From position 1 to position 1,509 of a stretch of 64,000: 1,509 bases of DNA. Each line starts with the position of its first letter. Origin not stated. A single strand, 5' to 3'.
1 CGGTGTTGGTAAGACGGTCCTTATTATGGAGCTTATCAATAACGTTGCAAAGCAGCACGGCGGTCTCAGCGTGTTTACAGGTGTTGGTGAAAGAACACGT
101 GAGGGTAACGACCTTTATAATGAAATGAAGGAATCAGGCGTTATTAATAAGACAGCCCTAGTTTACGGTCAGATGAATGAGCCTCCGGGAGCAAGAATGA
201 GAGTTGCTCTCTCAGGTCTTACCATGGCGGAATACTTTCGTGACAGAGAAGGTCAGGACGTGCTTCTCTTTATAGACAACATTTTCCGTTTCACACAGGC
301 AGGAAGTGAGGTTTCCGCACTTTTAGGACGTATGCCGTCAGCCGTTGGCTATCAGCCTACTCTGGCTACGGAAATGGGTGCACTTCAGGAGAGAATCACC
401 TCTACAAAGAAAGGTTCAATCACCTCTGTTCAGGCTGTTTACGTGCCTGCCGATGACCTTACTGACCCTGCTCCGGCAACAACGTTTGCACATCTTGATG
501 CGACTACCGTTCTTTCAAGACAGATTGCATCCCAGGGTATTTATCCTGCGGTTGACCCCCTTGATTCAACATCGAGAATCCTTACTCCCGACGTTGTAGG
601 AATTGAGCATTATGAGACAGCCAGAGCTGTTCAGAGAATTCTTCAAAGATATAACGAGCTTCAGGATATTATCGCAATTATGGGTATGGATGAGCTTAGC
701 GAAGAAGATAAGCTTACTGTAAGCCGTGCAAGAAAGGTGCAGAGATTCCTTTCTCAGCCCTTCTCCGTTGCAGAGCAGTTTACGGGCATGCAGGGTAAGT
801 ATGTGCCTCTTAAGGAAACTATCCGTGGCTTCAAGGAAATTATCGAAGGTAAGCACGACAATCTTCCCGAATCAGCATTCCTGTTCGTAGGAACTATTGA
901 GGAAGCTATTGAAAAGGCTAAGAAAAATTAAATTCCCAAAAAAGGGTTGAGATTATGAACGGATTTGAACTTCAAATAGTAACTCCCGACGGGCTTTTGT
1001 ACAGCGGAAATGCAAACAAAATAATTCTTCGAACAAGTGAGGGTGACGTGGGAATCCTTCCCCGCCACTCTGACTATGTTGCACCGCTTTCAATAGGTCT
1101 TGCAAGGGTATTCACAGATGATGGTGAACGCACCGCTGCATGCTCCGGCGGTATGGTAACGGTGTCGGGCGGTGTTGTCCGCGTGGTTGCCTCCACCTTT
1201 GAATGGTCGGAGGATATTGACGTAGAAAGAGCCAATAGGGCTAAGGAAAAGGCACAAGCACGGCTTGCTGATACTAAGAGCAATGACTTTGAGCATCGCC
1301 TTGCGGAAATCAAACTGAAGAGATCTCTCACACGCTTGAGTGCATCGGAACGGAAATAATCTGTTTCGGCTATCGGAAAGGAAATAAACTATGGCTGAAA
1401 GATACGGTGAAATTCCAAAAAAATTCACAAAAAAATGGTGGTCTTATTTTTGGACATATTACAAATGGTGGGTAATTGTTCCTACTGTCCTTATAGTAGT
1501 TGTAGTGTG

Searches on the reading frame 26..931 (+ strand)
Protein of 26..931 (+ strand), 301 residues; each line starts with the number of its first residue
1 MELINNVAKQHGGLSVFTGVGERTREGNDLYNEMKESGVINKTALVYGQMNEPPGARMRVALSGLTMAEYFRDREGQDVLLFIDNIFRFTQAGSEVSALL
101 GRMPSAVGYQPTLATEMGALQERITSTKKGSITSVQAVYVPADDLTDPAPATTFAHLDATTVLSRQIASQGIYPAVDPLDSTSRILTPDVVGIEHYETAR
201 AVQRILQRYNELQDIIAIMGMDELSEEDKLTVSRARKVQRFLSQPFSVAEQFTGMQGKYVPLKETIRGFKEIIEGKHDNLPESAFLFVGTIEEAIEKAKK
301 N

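Call 5: search_protein_families(library=pfam, proteins=[window:26-931:+], max_evalue=0.001)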
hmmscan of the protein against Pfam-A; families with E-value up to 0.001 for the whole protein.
window:26-931:+ (301 aa): 2 families
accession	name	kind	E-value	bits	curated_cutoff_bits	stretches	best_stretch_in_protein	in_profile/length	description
PF00006.31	ATP-synt_ab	-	5.3e-63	212.9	29.5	1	3-183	30-213/213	ATP synthase alpha/beta family, nucleotide-binding domain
PF22919.1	ATP-synt_VA_C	-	9.2e-19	67.8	24.7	1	190-276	7-96/101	C-terminal domain of V and A type ATP synthase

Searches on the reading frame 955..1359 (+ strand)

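Call 5: search_protein_families(library=pfam, proteins=[window:955-1359:+], max_evalue=0.001)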
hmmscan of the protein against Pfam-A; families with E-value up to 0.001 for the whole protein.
window:955-1359:+ (134 aa): 2 families
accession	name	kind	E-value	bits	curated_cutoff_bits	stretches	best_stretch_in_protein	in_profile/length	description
PF02823.21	ATP-synt_DE_N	-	1.3e-20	73.5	27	1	4-81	1-79/80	ATP synthase, Delta/Epsilon chain, beta-sandwich domain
PF00401.25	ATP-synt_DE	-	5.8e-13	49.2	24.6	1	86-132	1-47/47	ATP synthase, Delta/Epsilon chain, long alpha-helix domain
